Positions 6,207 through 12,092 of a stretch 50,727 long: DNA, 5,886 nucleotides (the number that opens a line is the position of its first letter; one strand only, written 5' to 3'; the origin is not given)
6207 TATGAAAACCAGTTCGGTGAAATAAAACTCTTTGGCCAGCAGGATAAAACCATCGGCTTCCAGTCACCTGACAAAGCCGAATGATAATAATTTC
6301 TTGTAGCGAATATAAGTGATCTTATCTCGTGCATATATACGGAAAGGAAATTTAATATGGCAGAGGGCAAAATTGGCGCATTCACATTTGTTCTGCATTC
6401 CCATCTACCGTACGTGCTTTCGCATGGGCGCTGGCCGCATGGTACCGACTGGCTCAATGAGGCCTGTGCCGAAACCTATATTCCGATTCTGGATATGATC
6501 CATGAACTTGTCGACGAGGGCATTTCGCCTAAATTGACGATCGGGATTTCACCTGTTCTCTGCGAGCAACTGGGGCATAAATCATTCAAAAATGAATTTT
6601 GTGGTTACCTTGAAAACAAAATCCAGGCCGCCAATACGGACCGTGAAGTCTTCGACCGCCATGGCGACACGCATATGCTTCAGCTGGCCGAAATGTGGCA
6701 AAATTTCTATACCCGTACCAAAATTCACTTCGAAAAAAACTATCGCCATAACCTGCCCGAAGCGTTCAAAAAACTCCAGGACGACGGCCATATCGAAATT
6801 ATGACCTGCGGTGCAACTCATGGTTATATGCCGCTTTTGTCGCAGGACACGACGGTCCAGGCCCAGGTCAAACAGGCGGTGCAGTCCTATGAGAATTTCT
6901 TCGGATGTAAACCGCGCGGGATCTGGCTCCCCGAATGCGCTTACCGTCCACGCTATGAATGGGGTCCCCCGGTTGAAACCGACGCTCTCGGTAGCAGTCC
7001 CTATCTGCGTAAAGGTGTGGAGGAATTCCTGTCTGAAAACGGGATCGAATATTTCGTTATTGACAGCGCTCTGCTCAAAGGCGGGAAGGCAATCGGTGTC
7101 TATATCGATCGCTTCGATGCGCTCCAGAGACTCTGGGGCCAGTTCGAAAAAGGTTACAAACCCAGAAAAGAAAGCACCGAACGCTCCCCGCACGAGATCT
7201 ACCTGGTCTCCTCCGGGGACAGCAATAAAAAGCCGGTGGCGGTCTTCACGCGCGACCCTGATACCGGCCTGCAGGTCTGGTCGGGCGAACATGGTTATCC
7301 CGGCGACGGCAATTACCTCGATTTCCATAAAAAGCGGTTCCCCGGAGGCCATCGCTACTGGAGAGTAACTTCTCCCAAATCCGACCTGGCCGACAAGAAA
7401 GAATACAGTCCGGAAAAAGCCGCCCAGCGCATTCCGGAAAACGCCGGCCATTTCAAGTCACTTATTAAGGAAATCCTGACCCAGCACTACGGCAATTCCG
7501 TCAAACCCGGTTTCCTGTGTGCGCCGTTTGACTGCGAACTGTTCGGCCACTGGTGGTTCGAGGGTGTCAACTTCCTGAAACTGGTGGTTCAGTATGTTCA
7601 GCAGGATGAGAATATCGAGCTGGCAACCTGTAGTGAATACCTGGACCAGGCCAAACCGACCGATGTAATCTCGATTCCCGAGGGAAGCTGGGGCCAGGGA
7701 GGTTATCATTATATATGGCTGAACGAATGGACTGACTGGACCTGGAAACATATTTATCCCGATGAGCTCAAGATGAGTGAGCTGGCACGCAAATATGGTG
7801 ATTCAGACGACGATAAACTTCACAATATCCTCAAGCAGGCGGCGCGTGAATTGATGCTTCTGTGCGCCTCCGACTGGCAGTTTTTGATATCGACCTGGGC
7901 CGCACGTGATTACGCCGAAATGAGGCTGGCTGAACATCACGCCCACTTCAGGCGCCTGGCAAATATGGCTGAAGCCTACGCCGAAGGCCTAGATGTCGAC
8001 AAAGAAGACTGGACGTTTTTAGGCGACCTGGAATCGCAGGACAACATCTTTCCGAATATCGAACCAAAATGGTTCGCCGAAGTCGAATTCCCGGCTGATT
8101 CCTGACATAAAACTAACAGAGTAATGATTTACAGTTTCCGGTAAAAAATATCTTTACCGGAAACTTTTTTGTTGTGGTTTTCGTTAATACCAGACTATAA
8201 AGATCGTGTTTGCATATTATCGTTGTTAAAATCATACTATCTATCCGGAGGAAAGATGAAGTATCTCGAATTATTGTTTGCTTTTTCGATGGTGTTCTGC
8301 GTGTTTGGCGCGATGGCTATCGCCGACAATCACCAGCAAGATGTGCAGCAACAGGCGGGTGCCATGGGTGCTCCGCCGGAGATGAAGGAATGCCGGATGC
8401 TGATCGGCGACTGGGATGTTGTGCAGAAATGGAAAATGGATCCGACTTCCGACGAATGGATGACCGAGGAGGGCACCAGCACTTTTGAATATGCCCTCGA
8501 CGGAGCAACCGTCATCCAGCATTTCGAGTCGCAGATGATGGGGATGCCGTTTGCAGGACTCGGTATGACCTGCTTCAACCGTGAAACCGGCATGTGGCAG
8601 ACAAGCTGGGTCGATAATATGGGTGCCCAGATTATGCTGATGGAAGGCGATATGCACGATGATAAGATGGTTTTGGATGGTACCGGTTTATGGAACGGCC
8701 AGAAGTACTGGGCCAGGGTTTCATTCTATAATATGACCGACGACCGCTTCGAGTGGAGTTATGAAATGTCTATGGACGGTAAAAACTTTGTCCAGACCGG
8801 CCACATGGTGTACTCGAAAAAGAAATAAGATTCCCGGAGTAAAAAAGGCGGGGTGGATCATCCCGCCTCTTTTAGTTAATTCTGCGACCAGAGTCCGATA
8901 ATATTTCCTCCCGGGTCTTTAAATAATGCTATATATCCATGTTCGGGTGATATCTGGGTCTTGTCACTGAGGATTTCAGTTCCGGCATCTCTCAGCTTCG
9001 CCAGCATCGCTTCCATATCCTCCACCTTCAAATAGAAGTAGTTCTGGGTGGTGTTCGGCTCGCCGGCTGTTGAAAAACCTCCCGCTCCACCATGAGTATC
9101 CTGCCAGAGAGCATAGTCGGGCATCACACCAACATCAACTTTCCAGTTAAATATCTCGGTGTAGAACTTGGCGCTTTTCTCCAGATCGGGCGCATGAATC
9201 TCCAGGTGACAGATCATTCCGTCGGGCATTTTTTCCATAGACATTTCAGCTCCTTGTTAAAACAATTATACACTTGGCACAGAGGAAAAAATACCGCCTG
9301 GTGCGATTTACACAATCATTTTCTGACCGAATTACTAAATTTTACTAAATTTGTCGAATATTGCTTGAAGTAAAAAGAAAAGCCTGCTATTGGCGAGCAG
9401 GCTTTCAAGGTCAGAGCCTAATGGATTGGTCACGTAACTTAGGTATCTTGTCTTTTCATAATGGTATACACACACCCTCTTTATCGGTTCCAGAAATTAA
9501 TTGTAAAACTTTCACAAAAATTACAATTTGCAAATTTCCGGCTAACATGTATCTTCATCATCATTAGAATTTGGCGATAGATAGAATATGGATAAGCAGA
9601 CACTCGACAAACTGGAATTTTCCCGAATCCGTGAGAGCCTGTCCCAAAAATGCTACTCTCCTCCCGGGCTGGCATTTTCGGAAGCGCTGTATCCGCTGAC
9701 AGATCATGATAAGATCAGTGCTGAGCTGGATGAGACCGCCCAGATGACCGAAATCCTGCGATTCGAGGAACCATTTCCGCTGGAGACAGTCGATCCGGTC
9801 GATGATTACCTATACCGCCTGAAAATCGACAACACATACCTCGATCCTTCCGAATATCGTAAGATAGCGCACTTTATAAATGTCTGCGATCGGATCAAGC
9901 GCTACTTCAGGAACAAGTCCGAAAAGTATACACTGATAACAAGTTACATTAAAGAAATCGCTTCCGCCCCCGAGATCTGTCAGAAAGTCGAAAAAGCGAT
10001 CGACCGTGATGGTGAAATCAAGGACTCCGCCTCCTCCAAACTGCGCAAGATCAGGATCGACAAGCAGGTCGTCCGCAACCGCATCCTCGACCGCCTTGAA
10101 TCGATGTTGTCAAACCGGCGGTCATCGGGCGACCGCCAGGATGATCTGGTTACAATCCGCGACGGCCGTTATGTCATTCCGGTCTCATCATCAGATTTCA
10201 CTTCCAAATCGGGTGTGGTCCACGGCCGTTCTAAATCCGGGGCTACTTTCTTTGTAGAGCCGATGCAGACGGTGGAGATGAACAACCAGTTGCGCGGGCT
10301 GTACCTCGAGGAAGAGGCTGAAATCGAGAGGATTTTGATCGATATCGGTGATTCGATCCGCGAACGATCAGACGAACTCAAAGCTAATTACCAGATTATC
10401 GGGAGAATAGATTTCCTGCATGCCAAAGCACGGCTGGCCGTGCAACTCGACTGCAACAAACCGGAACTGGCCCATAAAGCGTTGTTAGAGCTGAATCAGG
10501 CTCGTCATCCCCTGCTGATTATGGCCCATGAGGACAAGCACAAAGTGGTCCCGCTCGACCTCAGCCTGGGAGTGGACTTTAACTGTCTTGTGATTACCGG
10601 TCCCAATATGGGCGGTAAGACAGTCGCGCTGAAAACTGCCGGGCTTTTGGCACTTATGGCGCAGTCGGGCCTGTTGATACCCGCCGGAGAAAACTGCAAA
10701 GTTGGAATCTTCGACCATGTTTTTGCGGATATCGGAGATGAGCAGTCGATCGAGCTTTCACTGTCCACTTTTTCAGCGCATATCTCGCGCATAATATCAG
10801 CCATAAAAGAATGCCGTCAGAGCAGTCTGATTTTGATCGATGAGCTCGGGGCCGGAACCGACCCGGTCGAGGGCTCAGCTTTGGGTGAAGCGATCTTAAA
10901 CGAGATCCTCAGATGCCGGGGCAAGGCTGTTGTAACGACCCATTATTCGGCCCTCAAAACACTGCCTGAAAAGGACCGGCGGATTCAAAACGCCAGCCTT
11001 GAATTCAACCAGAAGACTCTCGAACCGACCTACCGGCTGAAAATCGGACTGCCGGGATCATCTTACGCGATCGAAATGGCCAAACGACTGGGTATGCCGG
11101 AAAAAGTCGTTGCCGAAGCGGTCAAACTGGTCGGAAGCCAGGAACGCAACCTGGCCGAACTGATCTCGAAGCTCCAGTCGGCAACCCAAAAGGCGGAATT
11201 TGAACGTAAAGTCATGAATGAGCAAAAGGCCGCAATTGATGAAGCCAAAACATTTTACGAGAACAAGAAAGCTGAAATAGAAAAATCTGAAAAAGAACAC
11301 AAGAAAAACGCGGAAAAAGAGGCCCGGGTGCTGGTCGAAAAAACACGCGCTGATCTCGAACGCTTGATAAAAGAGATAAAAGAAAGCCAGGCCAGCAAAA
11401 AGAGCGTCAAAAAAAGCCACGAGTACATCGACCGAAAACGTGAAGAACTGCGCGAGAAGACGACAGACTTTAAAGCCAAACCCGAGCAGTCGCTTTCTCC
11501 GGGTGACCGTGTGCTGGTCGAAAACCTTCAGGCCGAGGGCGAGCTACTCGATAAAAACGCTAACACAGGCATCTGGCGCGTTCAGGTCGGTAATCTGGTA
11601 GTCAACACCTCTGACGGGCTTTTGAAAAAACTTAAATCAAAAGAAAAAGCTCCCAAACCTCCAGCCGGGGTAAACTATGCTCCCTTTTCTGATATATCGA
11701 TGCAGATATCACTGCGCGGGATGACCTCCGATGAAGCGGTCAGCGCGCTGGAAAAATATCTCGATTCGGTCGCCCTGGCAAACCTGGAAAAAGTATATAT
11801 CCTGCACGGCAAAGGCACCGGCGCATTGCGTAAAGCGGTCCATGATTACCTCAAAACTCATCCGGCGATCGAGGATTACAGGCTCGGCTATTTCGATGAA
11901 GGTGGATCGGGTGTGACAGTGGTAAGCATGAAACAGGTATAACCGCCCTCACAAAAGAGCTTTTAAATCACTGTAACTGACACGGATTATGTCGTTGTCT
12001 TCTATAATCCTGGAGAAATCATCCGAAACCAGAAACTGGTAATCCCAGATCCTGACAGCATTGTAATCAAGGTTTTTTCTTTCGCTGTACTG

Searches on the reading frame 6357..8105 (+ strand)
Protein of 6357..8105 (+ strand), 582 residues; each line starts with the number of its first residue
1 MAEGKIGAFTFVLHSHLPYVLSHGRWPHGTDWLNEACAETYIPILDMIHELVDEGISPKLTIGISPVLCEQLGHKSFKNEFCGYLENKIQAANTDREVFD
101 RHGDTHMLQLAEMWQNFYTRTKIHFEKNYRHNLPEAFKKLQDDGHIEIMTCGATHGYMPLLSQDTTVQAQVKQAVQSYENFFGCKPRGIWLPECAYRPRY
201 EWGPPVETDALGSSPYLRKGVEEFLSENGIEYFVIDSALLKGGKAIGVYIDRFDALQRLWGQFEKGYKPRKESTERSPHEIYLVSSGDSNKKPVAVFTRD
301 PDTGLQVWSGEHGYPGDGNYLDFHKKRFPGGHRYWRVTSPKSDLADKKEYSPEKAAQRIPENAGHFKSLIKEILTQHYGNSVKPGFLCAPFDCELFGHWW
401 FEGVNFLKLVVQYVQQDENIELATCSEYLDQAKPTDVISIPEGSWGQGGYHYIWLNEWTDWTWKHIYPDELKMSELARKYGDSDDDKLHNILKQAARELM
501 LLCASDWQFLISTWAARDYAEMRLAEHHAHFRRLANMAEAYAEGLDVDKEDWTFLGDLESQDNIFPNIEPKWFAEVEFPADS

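Call 7: search_protein_families(library=pfam, proteins=[window:6357-8105:+])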
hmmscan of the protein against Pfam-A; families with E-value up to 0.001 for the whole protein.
window:6357-8105:+ (582 aa): 2 families
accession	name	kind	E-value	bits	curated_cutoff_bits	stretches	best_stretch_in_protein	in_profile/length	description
PF03065.20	Glyco_hydro_57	-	8.4e-40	137.3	21.2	1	10-441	1-291/291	Glycosyl hydrolase family 57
PF09210.16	BE_C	-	1.3e-23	83.7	25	1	466-573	2-101/101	1,4-alpha-glucan branching enzyme, C-terminal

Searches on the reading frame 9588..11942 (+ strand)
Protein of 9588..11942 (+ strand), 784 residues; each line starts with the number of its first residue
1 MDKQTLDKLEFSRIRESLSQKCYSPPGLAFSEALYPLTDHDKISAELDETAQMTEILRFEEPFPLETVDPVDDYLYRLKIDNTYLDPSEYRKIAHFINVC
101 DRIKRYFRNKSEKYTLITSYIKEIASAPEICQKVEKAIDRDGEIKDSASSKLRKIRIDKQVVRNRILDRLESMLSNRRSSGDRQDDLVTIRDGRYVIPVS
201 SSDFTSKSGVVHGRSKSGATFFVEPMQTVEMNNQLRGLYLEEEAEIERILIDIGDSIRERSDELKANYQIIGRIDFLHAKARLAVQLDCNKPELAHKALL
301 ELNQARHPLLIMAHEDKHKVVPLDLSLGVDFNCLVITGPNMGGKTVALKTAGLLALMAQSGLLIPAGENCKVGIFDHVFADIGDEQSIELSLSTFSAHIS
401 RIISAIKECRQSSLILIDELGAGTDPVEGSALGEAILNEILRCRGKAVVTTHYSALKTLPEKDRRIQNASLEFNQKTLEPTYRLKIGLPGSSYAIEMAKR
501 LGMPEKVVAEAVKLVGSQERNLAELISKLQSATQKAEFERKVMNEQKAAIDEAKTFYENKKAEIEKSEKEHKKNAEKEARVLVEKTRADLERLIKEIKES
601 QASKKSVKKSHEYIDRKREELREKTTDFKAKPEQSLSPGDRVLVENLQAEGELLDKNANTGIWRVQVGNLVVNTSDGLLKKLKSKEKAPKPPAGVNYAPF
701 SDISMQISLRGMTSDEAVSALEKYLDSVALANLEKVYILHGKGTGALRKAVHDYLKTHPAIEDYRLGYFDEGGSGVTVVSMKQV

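Call 7: search_protein_families(library=pfam, proteins=[window:9588-11942:+])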
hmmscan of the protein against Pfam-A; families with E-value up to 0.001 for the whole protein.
window:9588-11942:+ (784 aa): 3 families
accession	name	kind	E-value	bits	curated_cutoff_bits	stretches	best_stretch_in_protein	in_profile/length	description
PF00488.27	MutS_V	-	8.5e-38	130.7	30.2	1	334-514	1-183/188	MutS domain V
PF01713.27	Smr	-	1.8e-24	86.1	25.7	1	708-782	2-77/77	Smr domain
PF20297.4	MSSS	-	6.2e-06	26.2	26.8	1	638-670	1-33/42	MutS2 and Smr-associated SH3 domain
